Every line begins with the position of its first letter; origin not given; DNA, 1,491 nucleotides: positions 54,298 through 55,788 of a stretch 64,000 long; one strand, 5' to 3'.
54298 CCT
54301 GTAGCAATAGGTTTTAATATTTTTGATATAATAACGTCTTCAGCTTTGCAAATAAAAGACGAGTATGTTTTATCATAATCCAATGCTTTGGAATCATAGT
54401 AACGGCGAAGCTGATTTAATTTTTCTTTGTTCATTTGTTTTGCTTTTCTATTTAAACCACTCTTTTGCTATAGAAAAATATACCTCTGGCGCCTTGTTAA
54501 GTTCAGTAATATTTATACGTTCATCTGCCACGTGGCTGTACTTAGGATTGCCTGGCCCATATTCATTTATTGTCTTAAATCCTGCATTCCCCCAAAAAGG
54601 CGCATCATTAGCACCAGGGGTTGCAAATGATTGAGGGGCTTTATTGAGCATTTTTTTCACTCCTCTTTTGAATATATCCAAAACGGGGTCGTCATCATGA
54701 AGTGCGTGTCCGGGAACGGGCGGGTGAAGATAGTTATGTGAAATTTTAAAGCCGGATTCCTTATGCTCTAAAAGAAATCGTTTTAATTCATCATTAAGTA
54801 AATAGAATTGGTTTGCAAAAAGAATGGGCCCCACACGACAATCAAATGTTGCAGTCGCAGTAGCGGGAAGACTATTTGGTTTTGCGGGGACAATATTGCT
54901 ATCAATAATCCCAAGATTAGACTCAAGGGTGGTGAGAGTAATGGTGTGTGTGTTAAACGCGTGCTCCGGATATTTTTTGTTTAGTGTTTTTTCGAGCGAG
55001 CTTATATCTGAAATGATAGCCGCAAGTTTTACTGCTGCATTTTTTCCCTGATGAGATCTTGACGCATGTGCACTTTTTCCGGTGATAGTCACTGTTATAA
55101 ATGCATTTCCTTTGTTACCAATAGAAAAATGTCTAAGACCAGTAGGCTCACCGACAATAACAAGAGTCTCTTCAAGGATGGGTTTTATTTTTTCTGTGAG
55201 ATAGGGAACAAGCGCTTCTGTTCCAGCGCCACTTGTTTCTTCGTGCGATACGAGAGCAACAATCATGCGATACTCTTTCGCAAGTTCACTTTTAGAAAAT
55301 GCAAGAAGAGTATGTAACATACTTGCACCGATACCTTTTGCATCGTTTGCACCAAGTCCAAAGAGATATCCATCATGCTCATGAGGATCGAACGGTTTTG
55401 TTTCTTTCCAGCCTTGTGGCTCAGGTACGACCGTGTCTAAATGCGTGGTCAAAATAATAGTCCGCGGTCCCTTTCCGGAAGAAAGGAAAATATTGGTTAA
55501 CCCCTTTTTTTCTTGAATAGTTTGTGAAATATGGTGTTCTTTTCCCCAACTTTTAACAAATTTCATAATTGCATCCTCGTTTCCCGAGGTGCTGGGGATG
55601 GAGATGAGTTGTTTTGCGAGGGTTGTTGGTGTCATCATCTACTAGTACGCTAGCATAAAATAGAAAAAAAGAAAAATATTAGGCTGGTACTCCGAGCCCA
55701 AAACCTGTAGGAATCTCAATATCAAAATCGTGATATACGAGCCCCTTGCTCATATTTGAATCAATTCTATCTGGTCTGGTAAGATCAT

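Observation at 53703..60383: Minus-strand amino-acid/peptide processing module: methyltransferase, M20, enolase-superfamily epimerase, threonine-synthase-like PLP enzyme, a second M20 and SpeH-type decarboxylase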

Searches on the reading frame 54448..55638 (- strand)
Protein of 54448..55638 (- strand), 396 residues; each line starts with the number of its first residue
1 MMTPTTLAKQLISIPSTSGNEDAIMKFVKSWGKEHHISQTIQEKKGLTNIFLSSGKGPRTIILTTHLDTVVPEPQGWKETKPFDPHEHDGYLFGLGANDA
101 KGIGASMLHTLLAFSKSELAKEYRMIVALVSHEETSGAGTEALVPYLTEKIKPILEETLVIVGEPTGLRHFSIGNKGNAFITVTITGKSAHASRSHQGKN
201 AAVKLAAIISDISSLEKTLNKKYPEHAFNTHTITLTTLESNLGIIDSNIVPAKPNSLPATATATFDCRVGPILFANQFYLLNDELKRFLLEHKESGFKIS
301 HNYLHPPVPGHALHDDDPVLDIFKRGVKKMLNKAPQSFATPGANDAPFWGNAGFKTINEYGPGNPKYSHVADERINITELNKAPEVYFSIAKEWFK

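Call 3: search_protein_families(library=pfam, proteins=[window:54448-55638:-], max_evalue=0.01)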
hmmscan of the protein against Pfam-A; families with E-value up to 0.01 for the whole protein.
window:54448-55638:- (396 aa): 3 families
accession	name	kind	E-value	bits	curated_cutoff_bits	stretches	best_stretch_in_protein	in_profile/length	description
PF01546.33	Peptidase_M20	-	8.9e-26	91.5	24.6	1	63-392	2-205/206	Peptidase family M20/M25/M40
PF07687.19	M20_dimer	-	1.8e-13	50.8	21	1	173-271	1-84/107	Peptidase dimerisation domain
PF04389.22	Peptidase_M28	-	2.9e-05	24.3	21.3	1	55-155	8-90/193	Peptidase family M28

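Call 4: search_protein_families(library=ncbifam, proteins=[window:54448-55638:-], max_evalue=0.01)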
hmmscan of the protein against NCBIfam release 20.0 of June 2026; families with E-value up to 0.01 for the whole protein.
window:54448-55638:- (396 aa): 49 families (the best 25 are shown)
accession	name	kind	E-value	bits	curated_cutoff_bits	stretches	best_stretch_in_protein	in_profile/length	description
TIGR01910.1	DapE-ArgE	subfamily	2.7e-49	168.3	217.6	1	7-383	3-370/373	ArgE/DapE family deacylase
TIGR01892.1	AcOrn-deacetyl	equivalog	1.8e-41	142.4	297.7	1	9-385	4-359/365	acetylornithine deacetylase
NF006399.0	PRK08651.1-2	equivalog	2.1e-41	142.3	381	1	9-386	11-396/405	succinyl-diaminopimelate desuccinylase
NF006400.0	PRK08651.1-3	equivalog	1.5e-40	139.2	374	1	56-393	81-405/410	succinyl-diaminopimelate desuccinylase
NF009555.0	PRK13004.1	equivalog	1.6e-40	139.2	321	2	5-222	18-227/399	YgeY family selenium metabolism-linked hydrolase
NF009557.0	PRK13009.1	equivalog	1.5e-37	129.6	284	1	2-395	3-375/377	succinyl-diaminopimelate desuccinylase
NF005710.0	PRK07522.1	subfamily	2.3e-37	129.1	412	1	3-384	9-378/391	acetylornithine deacetylase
NF003474.0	PRK05111.1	equivalog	2.8e-37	128.5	460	1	23-386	34-372/383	acetylornithine deacetylase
NF006365.0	PRK08588.1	subfamily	1.4e-32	113.5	289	1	7-396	12-382/383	succinyl-diaminopimelate desuccinylase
TIGR03526.1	selenium_YgeY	hypoth_equivalog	3.1e-31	108.6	321.5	1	7-222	18-224/395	YgeY family selenium metabolism-linked hydrolase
TIGR01246.1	dapE_proteo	equivalog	7.8e-31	107.4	361.8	1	6-391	3-367/370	succinyl-diaminopimelate desuccinylase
NF010589.0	PRK13983.1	equivalog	5.1e-30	104.7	333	1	24-391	45-406/409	M20 family metallo-hydrolase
NF003367.0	PRK04443.1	equivalog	1.4e-29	103.5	363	1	4-390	9-341/349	[LysW]-lysine hydrolase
TIGR01900.1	dapE-gram_pos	equivalog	7.1e-29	100.8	304.2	1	4-218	5-205/351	succinyl-diaminopimelate desuccinylase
NF005306.0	PRK06837.1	subfamily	7.8e-28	97.4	376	1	33-394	72-421/427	ArgE/DapE family deacylase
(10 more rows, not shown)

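Call 77: search_solved_structures(query=window:54448-55635:-, max_evalue=1e-10, show_alignments=2)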
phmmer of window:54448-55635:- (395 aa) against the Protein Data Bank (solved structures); distinct sequences matched with E-value up to 1e-10: 10.
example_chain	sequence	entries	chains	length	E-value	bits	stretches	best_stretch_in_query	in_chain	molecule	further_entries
3ct9_A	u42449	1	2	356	6.6e-24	87.6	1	5-387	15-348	Acetylornithine deacetylase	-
7rsf_A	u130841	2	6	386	4.3e-23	85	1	10-375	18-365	Acetylornithine deacetylase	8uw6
3tx8_A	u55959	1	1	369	1.1e-12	50.7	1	3-214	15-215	Succinyl-diaminopimelate desuccinylase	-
7uoi_A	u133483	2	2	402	8.6e-12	47.8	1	6-235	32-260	succinyl-diaminopimelate desuccinylase | Probable succinyl-diaminopimelate desuccinylase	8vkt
3ic1_A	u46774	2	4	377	2.7e-11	46.2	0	5-388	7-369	Succinyl-diaminopimelate desuccinylase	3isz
5vo3_A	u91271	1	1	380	2.8e-11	46.1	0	5-388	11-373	Succinyl-diaminopimelate desuccinylase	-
4q7a_A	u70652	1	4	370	3e-11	46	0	1-193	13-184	N-acetyl-ornithine/N-acetyl-lysine deacetylase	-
1vgy_A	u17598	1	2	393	3.3e-11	45.9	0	5-232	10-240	succinyl-diaminopimelate desuccinylase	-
4ppz_A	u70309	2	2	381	5e-11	45.3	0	5-232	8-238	Succinyl-diaminopimelate desuccinylase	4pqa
4o23_A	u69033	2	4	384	5.1e-11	45.2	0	5-232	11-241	Succinyl-diaminopimelate desuccinylase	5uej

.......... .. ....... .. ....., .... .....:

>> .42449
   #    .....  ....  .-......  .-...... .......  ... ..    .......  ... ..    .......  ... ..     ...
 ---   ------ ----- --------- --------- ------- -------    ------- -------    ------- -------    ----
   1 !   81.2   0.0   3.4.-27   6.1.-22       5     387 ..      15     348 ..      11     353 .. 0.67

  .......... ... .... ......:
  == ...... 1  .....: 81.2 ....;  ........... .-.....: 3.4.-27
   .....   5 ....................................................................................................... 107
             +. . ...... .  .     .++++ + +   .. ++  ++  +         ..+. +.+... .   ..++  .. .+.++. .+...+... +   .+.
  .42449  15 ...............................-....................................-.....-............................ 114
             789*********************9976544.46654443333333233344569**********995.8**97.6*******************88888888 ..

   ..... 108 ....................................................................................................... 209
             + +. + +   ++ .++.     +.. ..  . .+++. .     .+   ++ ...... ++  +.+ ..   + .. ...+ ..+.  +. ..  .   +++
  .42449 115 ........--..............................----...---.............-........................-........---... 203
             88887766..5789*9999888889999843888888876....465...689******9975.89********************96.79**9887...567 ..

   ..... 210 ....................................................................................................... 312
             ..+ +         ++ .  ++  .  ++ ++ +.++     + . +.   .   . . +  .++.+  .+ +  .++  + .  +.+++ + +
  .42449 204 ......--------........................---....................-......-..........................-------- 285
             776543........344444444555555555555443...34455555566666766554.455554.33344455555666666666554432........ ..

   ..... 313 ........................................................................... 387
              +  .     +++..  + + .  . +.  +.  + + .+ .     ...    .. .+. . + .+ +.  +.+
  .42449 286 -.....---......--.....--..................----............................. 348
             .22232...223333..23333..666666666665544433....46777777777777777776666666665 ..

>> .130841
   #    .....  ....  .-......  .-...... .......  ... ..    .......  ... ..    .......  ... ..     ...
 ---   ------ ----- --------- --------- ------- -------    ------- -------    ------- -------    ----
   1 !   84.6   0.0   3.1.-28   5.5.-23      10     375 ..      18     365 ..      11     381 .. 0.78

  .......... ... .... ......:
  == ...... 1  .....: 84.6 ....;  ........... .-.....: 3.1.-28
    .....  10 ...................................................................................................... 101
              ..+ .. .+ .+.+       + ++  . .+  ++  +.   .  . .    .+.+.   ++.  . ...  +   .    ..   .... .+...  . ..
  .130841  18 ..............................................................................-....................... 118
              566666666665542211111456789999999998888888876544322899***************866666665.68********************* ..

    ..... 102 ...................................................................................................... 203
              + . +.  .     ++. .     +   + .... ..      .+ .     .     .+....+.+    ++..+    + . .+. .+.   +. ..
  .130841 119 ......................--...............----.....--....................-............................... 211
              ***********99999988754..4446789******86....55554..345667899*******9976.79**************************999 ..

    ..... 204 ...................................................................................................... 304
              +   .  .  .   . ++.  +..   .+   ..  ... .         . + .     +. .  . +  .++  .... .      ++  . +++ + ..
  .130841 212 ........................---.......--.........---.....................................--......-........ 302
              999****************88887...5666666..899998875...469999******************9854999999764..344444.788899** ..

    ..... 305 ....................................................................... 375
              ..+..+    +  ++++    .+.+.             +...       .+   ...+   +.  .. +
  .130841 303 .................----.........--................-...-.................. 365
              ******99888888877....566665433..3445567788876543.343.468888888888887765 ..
